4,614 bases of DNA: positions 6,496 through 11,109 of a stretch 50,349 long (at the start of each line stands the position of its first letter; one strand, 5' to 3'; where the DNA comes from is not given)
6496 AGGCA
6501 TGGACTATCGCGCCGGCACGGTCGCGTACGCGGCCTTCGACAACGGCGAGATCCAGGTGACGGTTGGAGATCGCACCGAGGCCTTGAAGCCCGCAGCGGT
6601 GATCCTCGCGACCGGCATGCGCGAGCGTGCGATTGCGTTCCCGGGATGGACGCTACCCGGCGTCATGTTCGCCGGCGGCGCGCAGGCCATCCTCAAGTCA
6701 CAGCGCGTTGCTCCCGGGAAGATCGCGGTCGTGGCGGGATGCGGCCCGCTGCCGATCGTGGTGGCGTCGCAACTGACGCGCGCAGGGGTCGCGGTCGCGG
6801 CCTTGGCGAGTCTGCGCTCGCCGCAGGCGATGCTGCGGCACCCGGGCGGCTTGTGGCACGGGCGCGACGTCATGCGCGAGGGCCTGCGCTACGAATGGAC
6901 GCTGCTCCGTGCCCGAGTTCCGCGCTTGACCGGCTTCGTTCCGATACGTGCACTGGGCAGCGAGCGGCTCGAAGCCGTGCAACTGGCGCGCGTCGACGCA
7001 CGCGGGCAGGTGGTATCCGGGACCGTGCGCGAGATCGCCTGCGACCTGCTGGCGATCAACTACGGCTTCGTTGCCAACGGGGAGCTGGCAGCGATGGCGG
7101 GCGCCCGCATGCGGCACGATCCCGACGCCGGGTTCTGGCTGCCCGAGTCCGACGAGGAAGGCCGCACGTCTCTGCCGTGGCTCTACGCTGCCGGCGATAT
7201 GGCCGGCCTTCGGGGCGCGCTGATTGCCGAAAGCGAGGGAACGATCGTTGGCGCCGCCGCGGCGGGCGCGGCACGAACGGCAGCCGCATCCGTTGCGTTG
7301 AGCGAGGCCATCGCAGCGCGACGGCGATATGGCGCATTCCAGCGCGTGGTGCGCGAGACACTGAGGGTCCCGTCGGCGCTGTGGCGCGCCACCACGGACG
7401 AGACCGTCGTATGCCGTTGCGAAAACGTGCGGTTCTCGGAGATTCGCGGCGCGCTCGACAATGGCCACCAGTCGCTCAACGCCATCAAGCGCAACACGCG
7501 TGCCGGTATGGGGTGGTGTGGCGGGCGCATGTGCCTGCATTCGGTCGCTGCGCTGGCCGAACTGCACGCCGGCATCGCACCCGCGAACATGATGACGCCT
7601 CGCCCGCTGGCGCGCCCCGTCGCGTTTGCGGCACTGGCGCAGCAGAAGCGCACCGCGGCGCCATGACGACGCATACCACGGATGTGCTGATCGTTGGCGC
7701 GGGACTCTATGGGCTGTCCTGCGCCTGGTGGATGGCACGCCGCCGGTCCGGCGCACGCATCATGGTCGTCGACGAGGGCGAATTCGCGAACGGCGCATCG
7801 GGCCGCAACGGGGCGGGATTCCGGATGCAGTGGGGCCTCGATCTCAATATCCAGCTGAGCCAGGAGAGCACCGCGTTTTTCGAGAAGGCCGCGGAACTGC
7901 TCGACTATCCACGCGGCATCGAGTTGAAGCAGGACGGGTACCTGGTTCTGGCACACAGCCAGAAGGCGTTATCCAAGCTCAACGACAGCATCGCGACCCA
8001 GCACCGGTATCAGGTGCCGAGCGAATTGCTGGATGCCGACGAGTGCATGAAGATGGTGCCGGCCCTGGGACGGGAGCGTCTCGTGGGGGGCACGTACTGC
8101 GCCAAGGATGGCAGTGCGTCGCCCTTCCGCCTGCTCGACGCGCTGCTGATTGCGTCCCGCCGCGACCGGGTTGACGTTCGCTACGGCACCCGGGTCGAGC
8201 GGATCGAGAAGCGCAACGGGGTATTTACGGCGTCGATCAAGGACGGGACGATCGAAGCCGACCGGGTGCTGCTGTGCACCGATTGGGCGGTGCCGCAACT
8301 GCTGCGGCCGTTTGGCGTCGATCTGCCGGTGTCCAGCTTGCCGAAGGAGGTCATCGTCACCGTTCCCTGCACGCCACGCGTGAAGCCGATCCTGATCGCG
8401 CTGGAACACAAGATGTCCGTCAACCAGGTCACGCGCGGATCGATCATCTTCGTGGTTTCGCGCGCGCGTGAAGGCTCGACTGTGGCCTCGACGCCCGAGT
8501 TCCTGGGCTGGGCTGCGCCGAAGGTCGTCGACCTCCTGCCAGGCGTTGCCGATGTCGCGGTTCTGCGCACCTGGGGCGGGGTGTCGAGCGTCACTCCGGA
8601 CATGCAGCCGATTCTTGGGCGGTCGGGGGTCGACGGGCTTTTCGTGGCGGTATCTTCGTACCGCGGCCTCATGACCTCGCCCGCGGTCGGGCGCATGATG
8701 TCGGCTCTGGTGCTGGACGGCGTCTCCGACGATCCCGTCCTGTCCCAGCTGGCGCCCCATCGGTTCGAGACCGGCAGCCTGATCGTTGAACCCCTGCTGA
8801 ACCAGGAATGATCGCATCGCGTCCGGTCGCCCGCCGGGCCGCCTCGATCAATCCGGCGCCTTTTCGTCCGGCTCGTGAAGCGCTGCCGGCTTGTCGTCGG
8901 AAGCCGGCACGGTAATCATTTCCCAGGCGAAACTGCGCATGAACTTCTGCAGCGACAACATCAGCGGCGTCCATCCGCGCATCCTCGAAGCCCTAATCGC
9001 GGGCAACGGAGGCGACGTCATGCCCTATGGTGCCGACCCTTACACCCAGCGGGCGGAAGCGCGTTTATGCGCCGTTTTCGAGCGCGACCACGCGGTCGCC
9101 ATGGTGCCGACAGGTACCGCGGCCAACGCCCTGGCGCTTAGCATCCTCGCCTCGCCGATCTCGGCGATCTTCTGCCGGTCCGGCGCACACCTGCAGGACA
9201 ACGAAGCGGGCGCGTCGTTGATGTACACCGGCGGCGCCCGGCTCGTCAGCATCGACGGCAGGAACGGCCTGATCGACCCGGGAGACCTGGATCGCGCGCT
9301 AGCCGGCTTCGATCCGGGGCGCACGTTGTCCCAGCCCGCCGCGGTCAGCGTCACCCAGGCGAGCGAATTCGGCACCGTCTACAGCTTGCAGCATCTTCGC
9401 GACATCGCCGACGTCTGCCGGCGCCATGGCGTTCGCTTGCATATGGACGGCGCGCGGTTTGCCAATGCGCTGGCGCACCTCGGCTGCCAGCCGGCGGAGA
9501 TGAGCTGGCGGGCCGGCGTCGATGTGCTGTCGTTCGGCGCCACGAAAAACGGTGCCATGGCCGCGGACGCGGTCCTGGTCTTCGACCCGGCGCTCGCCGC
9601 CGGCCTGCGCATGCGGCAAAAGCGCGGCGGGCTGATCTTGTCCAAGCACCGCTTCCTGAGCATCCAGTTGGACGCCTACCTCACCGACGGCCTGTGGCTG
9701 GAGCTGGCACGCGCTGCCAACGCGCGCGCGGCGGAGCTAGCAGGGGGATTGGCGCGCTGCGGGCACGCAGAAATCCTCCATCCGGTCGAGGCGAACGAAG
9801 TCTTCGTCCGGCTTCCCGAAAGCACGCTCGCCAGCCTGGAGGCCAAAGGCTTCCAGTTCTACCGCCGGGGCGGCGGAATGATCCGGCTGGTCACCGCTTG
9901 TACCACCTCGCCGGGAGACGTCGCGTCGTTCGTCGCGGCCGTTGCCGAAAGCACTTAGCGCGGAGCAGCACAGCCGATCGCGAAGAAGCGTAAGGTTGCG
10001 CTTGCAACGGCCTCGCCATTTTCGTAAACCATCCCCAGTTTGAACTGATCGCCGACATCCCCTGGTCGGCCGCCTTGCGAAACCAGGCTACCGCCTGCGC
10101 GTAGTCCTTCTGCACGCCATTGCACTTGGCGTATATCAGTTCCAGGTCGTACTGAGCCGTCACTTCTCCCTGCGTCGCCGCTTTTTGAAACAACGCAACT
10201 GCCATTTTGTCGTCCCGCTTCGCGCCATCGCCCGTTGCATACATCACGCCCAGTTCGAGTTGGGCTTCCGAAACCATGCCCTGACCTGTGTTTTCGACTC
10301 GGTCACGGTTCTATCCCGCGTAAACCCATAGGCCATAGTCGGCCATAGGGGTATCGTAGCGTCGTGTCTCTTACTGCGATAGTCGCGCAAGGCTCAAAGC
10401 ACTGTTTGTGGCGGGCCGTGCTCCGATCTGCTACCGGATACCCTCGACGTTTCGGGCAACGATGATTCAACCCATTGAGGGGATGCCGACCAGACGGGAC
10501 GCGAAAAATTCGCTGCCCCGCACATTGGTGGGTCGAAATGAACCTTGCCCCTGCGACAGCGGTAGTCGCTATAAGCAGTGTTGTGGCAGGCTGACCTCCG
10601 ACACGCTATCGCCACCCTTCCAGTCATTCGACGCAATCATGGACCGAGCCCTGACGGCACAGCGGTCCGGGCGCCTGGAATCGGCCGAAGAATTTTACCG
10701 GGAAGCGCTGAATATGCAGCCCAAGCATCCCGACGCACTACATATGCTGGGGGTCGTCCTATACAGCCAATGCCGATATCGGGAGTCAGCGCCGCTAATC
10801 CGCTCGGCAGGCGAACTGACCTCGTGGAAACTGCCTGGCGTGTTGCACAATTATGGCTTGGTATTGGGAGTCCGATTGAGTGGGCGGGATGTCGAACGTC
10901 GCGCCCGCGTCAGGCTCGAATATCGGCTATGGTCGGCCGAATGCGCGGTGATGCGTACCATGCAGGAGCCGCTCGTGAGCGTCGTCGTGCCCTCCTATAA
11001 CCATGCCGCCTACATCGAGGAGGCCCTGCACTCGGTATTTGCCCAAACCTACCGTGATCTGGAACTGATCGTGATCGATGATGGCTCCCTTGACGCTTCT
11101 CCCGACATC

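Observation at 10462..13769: Adjacent glycosyltransferase and sulfotransferase both start with a SecA-type SEC-C zinc motif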

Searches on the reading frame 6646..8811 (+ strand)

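Call 35: search_protein_families(library=pfam, proteins=[window:6646-8811:+], max_evalue=0.00001)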
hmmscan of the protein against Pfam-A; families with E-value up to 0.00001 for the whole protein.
window:6646-8811:+ (721 aa): 2 families
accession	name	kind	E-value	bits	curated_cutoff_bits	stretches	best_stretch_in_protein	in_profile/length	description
PF01266.30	DAO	-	1.6e-53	183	27.9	1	346-687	1-352/353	FAD dependent oxidoreductase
PF07992.20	Pyr_redox_2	-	7.8e-06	25.9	26.1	0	346-383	2-38/291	Pyridine nucleotide-disulphide oxidoreductase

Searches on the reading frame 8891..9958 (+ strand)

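Call 35: search_protein_families(library=pfam, proteins=[window:8891-9958:+], max_evalue=0.00001)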
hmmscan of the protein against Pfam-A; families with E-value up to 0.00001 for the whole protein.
window:8891-9958:+ (355 aa): 1 family
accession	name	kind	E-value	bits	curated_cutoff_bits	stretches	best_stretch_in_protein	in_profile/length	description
PF01212.27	Beta_elim_lyase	-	1.2e-47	163.1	27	1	19-308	2-285/288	Beta-eliminating lyase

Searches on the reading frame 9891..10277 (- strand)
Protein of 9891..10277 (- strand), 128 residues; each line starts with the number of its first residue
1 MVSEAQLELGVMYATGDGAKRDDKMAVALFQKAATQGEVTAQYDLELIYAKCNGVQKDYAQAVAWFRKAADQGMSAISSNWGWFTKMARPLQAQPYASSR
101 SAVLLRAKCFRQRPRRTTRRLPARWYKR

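Call 3: search_protein_families(library=pfam, proteins=[window:9891-10277:-], max_evalue=0.1)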
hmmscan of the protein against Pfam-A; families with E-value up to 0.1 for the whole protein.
window:9891-10277:- (128 aa): 1 family
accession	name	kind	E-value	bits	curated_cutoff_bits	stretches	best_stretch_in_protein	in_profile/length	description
PF08238.18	Sel1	-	1.2e-16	60.9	30.7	2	3-37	1-35/36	Sel1 repeat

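Call 4: search_protein_families(library=ncbifam, proteins=[window:9891-10277:-], max_evalue=0.1)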
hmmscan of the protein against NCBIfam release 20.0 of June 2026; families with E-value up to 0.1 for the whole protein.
window:9891-10277:- (128 aa): 5 families
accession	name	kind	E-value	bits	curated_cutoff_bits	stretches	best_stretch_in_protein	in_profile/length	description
NF033786.1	phenyl_MerG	equivalog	1.9e-09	37.8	350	2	5-50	67-112/217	phenylmercury resistance protein MerG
NF047621.1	FlgprotMotXVib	equivalog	9.4e-06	25.2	330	1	9-73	78-142/211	flagellar protein MotX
NF045484.1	TransRegExoR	equivalog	2.5e-05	23.7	450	1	24-86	60-122/267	exopolysaccharide production regulator ExoR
NF038194.1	AlgK_TPR_lipo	equivalog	0.00047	18.9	700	1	5-74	300-368/448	alginate biosynthesis TPR repeat lipoprotein AlgK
TIGR03858.1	LLM_2I7G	subfamily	0.097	11.6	462.25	0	3-86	186-268/337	Atu2307/SP_0267 family LLM class monooxygenase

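Call 83: search_protein_families(library=padloc, proteins=[window:9891-10277:-], max_evalue=0.001)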
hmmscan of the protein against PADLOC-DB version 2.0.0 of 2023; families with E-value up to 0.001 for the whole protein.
window:9891-10277:- (128 aa): 0 families

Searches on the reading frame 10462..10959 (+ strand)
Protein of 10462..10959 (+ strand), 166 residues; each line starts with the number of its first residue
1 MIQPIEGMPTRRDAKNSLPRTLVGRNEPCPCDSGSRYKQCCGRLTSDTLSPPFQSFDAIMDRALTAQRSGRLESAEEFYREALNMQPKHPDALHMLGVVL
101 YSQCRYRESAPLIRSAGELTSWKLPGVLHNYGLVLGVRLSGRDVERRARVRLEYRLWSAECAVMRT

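Call 70: find_homologous_proteins(query=window:10462-10959:+, max_evalue=0.001)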
Query seq(166 aa) (166 aa): 2 proteins with E <= 0.001 among 87 candidates.
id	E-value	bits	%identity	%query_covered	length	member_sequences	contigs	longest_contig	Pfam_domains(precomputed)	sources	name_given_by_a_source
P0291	3.8e-15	74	37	72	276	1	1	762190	PF14559.13,PF02810.22,PF00515.35,PF13432.13,PF07719.24,PF13374.13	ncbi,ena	-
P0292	3.6e-14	71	49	48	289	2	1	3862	PF14559.13,PF13414.13,PF13371.13,PF02810.22,PF13432.13,PF13428.13,PF07719.24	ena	-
